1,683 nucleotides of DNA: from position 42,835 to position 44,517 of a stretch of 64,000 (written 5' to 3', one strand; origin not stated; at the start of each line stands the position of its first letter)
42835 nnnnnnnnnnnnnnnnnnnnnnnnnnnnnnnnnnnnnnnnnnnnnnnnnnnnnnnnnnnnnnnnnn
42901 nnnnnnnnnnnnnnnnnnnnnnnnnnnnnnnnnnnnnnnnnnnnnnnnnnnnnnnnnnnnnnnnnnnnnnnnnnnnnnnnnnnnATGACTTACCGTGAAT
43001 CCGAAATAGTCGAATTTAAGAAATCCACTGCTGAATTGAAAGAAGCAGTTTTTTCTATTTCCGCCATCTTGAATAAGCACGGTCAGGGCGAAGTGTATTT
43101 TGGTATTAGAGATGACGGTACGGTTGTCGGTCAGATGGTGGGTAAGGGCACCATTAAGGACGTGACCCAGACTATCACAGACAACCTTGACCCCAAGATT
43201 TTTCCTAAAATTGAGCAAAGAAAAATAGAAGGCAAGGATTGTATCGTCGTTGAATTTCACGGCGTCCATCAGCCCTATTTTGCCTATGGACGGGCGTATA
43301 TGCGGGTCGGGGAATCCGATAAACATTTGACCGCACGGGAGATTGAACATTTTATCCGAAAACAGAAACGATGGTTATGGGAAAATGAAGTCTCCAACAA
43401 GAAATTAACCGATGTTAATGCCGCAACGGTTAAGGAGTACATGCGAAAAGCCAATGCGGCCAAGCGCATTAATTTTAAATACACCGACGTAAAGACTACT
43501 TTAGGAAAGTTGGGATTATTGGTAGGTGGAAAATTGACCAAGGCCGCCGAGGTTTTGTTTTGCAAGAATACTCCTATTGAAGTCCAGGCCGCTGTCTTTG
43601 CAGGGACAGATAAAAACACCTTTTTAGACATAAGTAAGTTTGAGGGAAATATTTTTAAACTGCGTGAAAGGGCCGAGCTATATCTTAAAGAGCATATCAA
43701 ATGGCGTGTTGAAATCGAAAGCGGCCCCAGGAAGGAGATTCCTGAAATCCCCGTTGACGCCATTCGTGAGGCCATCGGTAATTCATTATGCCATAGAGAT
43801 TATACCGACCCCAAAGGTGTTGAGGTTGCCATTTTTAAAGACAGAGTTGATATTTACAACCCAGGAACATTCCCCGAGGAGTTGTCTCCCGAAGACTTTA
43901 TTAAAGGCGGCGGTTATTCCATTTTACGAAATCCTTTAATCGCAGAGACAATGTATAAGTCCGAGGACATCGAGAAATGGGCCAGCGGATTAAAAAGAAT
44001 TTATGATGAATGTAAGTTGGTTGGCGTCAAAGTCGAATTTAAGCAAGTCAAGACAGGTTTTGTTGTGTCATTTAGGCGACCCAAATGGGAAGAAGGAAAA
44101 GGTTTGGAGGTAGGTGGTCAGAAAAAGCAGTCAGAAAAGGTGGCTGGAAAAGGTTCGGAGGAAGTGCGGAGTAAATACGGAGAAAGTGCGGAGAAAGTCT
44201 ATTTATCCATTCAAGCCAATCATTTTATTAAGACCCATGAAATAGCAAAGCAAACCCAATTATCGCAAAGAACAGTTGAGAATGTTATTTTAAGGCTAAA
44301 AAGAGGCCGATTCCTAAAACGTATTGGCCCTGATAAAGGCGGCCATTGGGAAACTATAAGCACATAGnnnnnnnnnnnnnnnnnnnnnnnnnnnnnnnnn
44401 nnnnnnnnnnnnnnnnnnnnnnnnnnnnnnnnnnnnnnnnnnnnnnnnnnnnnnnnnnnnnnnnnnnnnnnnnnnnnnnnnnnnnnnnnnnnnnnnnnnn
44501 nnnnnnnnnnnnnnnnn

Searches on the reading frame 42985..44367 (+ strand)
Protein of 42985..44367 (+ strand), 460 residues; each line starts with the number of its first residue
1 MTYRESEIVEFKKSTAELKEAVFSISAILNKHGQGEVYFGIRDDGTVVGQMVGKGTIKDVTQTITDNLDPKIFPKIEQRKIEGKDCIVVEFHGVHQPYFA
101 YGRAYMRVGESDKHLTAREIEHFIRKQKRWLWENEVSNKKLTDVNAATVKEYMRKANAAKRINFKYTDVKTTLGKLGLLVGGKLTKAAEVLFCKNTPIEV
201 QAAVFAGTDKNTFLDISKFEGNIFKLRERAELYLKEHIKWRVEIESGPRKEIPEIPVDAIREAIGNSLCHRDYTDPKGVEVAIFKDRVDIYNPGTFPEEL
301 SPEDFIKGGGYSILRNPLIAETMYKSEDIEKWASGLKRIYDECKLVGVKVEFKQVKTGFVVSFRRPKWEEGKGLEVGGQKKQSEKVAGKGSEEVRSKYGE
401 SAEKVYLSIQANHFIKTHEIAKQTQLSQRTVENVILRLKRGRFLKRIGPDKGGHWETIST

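Call 3: search_protein_families(library=pfam, proteins=[window:42985-44367:+], max_evalue=0.1)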
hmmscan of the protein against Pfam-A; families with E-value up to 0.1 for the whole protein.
window:42985-44367:+ (460 aa): 3 families
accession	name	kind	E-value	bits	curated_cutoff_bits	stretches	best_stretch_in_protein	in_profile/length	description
PF04326.19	SLFN_AlbA_2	-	8.5e-18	65.4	25.3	1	5-115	1-117/118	Schlafen, AlbA_2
PF13749.12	HATPase_c_4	-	3.2e-16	59.5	26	1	278-362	3-88/89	Putative ATP-dependent DNA helicase recG C-terminal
PF02002.24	TFIIE_alpha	-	0.059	13.7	22.9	0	394-445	7-58/105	TFIIE alpha subunit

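Call 73: search_protein_families(library=padloc, proteins=[window:42985-44367:+], max_evalue=0.001)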
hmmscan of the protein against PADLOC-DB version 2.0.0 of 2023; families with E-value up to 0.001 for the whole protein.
window:42985-44367:+ (460 aa): 4 families
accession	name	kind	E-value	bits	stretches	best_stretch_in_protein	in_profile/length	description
PDLC02402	Aga_SIR2-PNTD1-PNTD2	-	3.4e-13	46.6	1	183-355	370-551/876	Class I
PDLC02394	pAgo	-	2.5e-09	33.4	1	19-321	54-385/1121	-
PDLC02418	Aga_SIR2-Kinase-PNTD1-PNTD2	-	3.5e-08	30.1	1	253-352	318-426/756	Class I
PDLC01850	CARF3--CARF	-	0.00011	20.2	1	384-450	129-195/209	-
